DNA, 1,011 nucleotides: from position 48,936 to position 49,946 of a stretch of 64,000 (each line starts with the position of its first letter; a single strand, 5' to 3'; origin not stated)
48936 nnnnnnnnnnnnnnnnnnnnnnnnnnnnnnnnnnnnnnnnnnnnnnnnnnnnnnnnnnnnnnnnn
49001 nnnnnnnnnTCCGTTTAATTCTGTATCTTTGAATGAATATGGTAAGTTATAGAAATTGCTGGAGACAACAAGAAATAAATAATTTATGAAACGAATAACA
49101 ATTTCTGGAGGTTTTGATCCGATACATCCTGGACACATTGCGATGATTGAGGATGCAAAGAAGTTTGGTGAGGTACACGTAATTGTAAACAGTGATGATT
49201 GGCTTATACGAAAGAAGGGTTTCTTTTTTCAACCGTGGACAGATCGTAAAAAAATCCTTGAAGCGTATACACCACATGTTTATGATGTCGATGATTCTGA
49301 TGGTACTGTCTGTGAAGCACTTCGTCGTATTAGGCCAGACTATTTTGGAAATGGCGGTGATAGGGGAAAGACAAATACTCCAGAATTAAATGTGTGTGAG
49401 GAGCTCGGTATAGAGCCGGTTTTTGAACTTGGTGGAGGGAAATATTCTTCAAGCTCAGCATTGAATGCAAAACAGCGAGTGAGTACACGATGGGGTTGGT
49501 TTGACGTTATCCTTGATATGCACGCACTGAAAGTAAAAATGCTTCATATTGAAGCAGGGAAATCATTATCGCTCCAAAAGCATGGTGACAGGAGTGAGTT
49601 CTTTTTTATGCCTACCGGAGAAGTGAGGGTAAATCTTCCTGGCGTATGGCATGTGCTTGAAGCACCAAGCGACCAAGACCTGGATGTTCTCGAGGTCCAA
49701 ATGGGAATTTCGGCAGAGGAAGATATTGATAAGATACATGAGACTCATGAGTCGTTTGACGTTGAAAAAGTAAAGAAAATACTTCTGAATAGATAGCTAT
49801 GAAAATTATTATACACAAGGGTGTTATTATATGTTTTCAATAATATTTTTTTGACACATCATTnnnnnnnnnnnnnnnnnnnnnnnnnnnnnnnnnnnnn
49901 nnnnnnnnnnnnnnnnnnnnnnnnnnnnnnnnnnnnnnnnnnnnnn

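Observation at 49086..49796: Non-canonical architecture: HIGH-motif cytidylyltransferase-like domain fused to a PMI-type cupin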

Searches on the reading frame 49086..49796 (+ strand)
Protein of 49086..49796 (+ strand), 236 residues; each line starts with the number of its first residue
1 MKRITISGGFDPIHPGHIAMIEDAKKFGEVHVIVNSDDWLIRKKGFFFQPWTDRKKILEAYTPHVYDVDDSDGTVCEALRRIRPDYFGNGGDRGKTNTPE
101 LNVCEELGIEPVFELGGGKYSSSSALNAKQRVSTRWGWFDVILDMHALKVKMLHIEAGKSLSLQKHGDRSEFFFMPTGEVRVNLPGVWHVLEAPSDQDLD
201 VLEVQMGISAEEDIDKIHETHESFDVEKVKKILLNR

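Call 3: search_protein_families(library=pfam, proteins=[window:49086-49796:+], max_evalue=1)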
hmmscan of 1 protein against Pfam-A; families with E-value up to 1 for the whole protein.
window:49086-49796:+ (236 aa): 4 families
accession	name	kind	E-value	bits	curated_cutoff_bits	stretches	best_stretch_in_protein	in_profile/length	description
PF01050.24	MannoseP_isomer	-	5.5e-09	36.7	23.6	1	125-183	5-63/116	Mannose-6-phosphate isomerase C-terminal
PF01467.32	CTP_transf_like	-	3.5e-08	34.1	21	1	8-92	4-89/133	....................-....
PF07883.17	Cupin_2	-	0.086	13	27.2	1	153-193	3-42/70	Cupin domain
PF11699.14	CENP-C_C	-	0.16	12.7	29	0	141-185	5-49/85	Mif2/CENP-C like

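Call 4: search_protein_families(library=ncbifam, proteins=[window:49086-49796:+], max_evalue=1)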
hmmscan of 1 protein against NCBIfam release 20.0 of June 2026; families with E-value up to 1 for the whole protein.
window:49086-49796:+ (236 aa): 23 families
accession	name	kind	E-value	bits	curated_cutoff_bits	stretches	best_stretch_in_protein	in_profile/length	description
TIGR02199.1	rfaE_dom_II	equivalog_domain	1.5e-11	44.3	181.5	1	6-110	16-123/144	D-glycero-beta-D-manno-heptose 1-phosphate adenylyltransferase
TIGR00125.1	cyt_tran_rel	domain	2e-10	40.7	27.7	1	5-63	3-61/65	adenylyltransferase/cytidyltransferase family protein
NF001985.0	PRK00777.1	subfamily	5.7e-09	36.2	104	1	1-61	4-65/157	pantetheine-phosphate adenylyltransferase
TIGR01479.1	GMP_PMI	equivalog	3.9e-07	29.2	372.95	1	125-184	352-411/467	mannose-1-phosphate guanylyltransferase/mannose-6-phosphate isomerase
TIGR01518.1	g3p_cytidyltrns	equivalog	9.8e-07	28.9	165.4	1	6-61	3-59/125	glycerol-3-phosphate cytidylyltransferase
NF008454.0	PRK11316.1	equivalog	1.8e-06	26.8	521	1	7-95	346-437/475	bifunctional D-glycero-beta-D-manno-heptose-7-phosphate kinase/D-glycero-beta-D-manno-heptose 1-phosphate adenylyltransferase HldE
NF012004.0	PRK15460.1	equivalog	0.00011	21.1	859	1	130-188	367-425/478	mannose-1-phosphate guanyltransferase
TIGR01510.1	coaD_prev_kdtB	equivalog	0.00018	21.5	103.3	1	7-67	5-61/155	pantetheine-phosphate adenylyltransferase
NF002250.0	PRK01170.1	subfamily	0.0012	18.4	489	1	3-62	2-61/322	bifunctional pantetheine-phosphate adenylyltransferase/NTP phosphatase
TIGR01526.1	nadR_NMN_Atrans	equivalog_domain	0.0049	16.1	341.15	1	6-36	6-37/325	nicotinamide-nucleotide adenylyltransferase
NF005988.0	PRK08099.1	equivalog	0.0049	16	201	1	6-38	69-102/411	multifunctional transcriptional regulator/nicotinamide-nucleotide adenylyltransferase/ribosylnicotinamide kinase NadR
NF005519.0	PRK07152.1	equivalog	0.0067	15.4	315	1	3-26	2-26/361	nicotinate-nucleotide adenylyltransferase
NF000840.1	PRK00071.1-3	equivalog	0.01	15.3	150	1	2-27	6-32/201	nicotinate-nucleotide adenylyltransferase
NF041124.1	CoaD_Thcocales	equivalog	0.025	14.5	290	1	2-46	5-49/156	phosphopantetheine adenylyltransferase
TIGR00482.1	TIGR00482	equivalog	0.034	14.2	112.45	1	8-26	4-22/194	nicotinate (nicotinamide) nucleotide adenylyltransferase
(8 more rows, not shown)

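Call 6: find_homologous_proteins(query=window:49086-49796:+)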
Query window:49086-49796:+ (236 aa): 1427 proteins with E <= 0.001 among 1635 candidates; the best 120 are listed.
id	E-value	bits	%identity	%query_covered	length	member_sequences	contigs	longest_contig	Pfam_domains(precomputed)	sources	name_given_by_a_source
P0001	1.1e-158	544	100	100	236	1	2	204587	PF01467.33,PF01050.25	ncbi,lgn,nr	ncbi:MAG: adenylyltransferase/cytidyltransferase family protein [Candidatus Pacebacteria bacterium]|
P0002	1.8e-146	504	91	100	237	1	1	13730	PF01467.33,PF01050.25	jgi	-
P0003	4.1e-142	490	89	100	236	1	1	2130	PF01467.33,PF01050.25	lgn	-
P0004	1.4e-138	478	86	100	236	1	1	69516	PF01467.33,PF01050.25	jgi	-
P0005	1.5e-138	478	86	100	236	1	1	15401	PF01467.33,PF01050.25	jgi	jgi:cytidyltransferase-like protein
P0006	5.1e-138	477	86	100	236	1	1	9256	PF01467.33,PF01050.25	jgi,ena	-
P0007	2.1e-137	475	86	100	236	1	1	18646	PF01467.33,PF01050.25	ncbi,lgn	-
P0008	5.3e-137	473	85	100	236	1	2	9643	PF01467.33,PF01050.25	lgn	-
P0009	9.5e-137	473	85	100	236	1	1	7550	PF01467.33,PF01050.25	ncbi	-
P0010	1.3e-136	472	85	99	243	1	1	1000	PF01467.33,PF01050.25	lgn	-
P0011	1.6e-136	472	84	100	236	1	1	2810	PF01467.33,PF01050.25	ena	-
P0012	1.7e-136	472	83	100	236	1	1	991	PF01467.33,PF01050.25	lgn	-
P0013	1.8e-135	468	84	100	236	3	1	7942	PF01467.33,PF01050.25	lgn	-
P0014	1.9e-135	468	85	100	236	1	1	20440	PF01467.33,PF01050.25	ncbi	-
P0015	2.1e-135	468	84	100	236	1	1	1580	PF01467.33,PF01050.25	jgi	jgi:cytidyltransferase-like protein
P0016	5.5e-135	467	83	100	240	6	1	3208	PF01467.33,PF01050.25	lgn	-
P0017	6.6e-135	467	83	100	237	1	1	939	PF01467.33,PF01050.25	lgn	-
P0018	1.5e-134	465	83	100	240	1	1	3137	PF01467.33,PF01050.25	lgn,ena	-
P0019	2.2e-134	465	83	100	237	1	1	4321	PF01467.33,PF01050.25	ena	-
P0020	2.6e-134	465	84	100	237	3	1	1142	PF01467.33,PF01050.25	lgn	-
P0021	5.5e-134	463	81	100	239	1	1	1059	PF01467.33,PF01050.25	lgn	-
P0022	5.7e-134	463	83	100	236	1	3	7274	PF01467.33,PF01050.25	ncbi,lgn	-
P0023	7.4e-134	463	83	100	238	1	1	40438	PF01467.33,PF01050.25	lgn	-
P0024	2.6e-133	461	83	100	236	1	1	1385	PF01467.33,PF01050.25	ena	-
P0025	4.7e-133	460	82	100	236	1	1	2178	PF01467.33,PF01050.25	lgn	-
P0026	6.0e-133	460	82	100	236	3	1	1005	PF01467.33,PF01050.25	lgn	-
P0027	6.1e-133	460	83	99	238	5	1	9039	PF01467.33,PF01050.25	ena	-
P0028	6.0e-132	457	83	100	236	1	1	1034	PF01467.33,PF01050.25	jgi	jgi:cytidyltransferase-like protein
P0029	1.4e-131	456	82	100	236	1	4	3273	PF01467.33,PF01050.25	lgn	-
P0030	1.9e-131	455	81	100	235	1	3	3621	PF01467.33,PF01050.25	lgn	-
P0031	3.7e-131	454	81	100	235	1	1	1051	PF01467.33,PF01050.25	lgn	-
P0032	6.7e-131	453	83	100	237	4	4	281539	PF01467.33,PF01050.25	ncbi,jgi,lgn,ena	jgi:cytidyltransferase-like protein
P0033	8.4e-131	453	81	100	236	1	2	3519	PF01467.33,PF01050.25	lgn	-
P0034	9.6e-130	450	82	100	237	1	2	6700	PF01467.33,PF01050.25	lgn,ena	-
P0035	1.2e-129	449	81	100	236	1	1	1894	PF01467.33,PF01050.25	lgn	-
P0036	2.3e-129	448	80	100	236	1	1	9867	PF01467.33,PF01050.25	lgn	-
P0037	3.6e-129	448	82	100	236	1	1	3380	PF01467.33,PF01050.25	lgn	-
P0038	4.3e-129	447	83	100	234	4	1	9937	PF01467.33,PF01050.25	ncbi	-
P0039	5.3e-129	447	81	100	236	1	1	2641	PF01467.33,PF01050.25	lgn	-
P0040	5.5e-129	447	81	100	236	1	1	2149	PF01467.33,PF01050.25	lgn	-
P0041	2.2e-128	445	82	100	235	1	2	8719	PF01467.33,PF01050.25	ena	-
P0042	7.2e-128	443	81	100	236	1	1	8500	PF01467.33,PF01050.25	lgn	-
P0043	1.3e-127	443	80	100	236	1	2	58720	PF01467.33,PF01050.25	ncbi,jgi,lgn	ncbi:MAG: cytidyltransferase-like protein [Candidatus Azotimanducaceae bacterium]|jgi:cytidyltransfe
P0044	2.3e-127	442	78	100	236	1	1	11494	PF01467.33,PF01050.25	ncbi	-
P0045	2.6e-126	438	81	100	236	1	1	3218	PF01467.33,PF01050.25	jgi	jgi:cytidyltransferase-like protein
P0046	2.8e-126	438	80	100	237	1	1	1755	PF01467.33,PF01050.25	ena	-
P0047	2.6e-125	435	79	100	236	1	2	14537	PF01467.33,PF01050.25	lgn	-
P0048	2.9e-125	435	77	100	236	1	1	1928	PF01467.33,PF01050.25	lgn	-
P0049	3.0e-125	435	79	99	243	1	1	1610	PF01467.33,PF01050.25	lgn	-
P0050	3.7e-125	435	78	100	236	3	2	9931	PF01467.33,PF01050.25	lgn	-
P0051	6.2e-125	434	78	100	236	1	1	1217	PF01467.33,PF01050.25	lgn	-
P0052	1.5e-124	433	79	100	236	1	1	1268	PF01467.33,PF01050.25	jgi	jgi:cytidyltransferase-like protein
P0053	1.8e-124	432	80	100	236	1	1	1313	PF01467.33,PF01050.25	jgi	jgi:D-beta-D-heptose 7-phosphate kinase/D-beta-D-heptose 1-phosphate adenosyltransferase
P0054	3.5e-124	431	79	99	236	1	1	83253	PF01467.33,PF01050.25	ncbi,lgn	-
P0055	4.2e-124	431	79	100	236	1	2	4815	PF01467.33,PF01050.25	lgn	-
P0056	5.5e-124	431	79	99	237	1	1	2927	PF01467.33,PF01050.25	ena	-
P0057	5.8e-124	431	79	100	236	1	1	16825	PF01467.33,PF01050.25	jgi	jgi:D-beta-D-heptose 7-phosphate kinase/D-beta-D-heptose 1-phosphate adenosyltransferase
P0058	1.0e-123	430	78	99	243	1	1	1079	PF01467.33,PF01050.25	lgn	-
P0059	1.5e-123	429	79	99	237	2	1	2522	PF01467.33,PF01050.25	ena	-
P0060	1.5e-123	429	78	100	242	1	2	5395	PF01467.33,PF01050.25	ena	-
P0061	2.0e-123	429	78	99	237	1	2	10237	PF01467.33,PF01050.25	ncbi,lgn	-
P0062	3.6e-123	428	78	100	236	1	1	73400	PF01467.33,PF01050.25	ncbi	-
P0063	3.7e-123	428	77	100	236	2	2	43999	PF01467.33,PF01050.25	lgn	-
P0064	3.8e-123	428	78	100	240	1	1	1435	PF01467.33,PF01050.25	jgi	jgi:cytidyltransferase-like protein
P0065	6.8e-123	427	76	100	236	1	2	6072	PF01467.33,PF01050.25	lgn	-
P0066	6.8e-123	427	77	99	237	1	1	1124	PF01467.33,PF01050.25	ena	-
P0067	6.9e-123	427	78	99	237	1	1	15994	PF01467.33,PF01050.25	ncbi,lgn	-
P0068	8.6e-123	427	79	99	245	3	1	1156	PF01467.33,PF01050.25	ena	-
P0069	8.9e-123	427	77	99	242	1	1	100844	PF01467.33,PF01050.25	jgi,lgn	jgi:D-beta-D-heptose 7-phosphate kinase/D-beta-D-heptose 1-phosphate adenosyltransferase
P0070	1.8e-122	426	78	99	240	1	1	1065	PF01467.33,PF01050.25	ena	-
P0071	2.0e-122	426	79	99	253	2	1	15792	PF01467.33,PF01050.25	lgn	-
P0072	2.1e-122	426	78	99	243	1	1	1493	PF01467.33,PF01050.25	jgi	jgi:cytidyltransferase-like protein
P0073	2.9e-122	425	78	99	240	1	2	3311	PF01467.33,PF01050.25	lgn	-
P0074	3.0e-122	425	75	100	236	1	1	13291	PF01467.33,PF01050.25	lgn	-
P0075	4.6e-122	424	76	99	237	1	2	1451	PF01467.33,PF01050.25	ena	-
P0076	6.1e-122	424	81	92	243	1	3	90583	PF01467.33,PF01050.25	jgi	jgi:cytidyltransferase-like protein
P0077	6.3e-122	424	77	100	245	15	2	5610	PF01467.33,PF01050.25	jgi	-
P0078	8.7e-122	424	76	100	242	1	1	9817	PF01467.33,PF01050.25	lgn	-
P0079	1.1e-121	423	76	100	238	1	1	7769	PF01467.33,PF01050.25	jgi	-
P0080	1.1e-121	423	77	99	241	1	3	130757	PF01467.33,PF01050.25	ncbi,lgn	-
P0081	1.6e-121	423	78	99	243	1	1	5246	PF01467.33,PF01050.25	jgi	jgi:D-beta-D-heptose 7-phosphate kinase/D-beta-D-heptose 1-phosphate adenosyltransferase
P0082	1.9e-121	422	77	100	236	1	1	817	PF01467.33,PF01050.25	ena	-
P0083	6.4e-121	421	73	100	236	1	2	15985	PF01467.33,PF01050.25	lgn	-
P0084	8.3e-121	420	79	92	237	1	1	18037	PF01467.33,PF01050.25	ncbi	-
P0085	1.1e-120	420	77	100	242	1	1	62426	PF01467.33,PF01050.25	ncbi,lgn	-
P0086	1.2e-120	420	75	100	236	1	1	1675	PF01467.33,PF01050.25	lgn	-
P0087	1.4e-120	420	75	99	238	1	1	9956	PF01467.33,PF01050.25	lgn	-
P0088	1.6e-120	419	76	99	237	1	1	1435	PF01467.33,PF01050.25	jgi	jgi:cytidyltransferase-like protein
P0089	1.8e-120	419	77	100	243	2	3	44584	PF01467.33,PF01050.25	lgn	-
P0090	2.2e-120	419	78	100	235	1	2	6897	PF01467.33,PF01050.25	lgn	-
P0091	3.2e-120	418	77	100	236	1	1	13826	PF01467.33,PF01050.25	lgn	-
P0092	3.4e-120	418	77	99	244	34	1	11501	PF01467.33,PF01050.25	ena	-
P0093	3.8e-120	418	78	92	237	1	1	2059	PF01467.33,PF01050.25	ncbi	-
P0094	4.3e-120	418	74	100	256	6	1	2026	PF01467.33,PF01050.25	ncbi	-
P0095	6.5e-120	417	77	100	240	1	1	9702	PF01467.33,PF01050.25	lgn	-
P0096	6.6e-120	417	76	99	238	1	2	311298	PF01467.33,PF01050.25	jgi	jgi:D-beta-D-heptose 7-phosphate kinase/D-beta-D-heptose 1-phosphate adenosyltransferase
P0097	6.8e-120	417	75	100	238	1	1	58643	PF01467.33,PF01050.25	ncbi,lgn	-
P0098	7.1e-120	417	75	100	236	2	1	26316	PF01467.33,PF01050.25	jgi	jgi:cytidyltransferase-like protein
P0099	7.5e-120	417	74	100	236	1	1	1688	PF01467.33,PF01050.25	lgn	-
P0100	8.1e-120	417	77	99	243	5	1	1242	PF01467.33,PF01050.25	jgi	jgi:D-beta-D-heptose 7-phosphate kinase/D-beta-D-heptose 1-phosphate adenosyltransferase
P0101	1.1e-119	417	77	99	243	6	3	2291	PF01467.33,PF01050.25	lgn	-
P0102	1.9e-119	416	74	99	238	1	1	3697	PF01467.33,PF01050.25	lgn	-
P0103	2.8e-119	415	73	100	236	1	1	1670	PF01467.33,PF01050.25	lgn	-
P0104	2.9e-119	415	73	100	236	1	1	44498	PF01467.33,PF01050.25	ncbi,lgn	-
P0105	4.4e-119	415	75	100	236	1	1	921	PF01467.33,PF01050.25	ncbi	-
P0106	4.9e-119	415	73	100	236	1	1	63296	PF01467.33,PF01050.25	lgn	-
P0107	7.0e-119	414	76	99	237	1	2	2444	PF01467.33,PF01050.25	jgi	jgi:D-beta-D-heptose 7-phosphate kinase/D-beta-D-heptose 1-phosphate adenosyltransferase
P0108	9.3e-119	414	74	99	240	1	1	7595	PF01467.33,PF01050.25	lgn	-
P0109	1.1e-118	413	74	100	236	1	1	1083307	PF01467.33,PF01050.25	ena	-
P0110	1.2e-118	413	76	100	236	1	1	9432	PF01467.33,PF01050.25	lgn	-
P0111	1.9e-118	413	75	97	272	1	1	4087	PF01467.33,PF01050.25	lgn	-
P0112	1.9e-118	413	76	100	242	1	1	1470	PF01467.33,PF01050.25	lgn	-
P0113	2.8e-118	412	75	100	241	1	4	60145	PF01467.33,PF01050.25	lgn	-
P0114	3.2e-118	412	82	92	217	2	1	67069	PF01050.25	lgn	-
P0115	5.2e-118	411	75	100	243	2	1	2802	PF01467.33,PF01050.25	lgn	-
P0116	5.4e-118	411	74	100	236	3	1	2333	PF01467.33,PF01050.25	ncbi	-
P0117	5.5e-118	411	74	100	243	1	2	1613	PF01467.33,PF01050.25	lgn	-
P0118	6.5e-118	411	75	100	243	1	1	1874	PF01467.33,PF01050.25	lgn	-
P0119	7.5e-118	411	76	99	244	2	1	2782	PF01467.33,PF01050.25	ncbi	-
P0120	9.2e-118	410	74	100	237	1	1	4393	PF01467.33,PF01050.25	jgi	jgi:cytidyltransferase-like protein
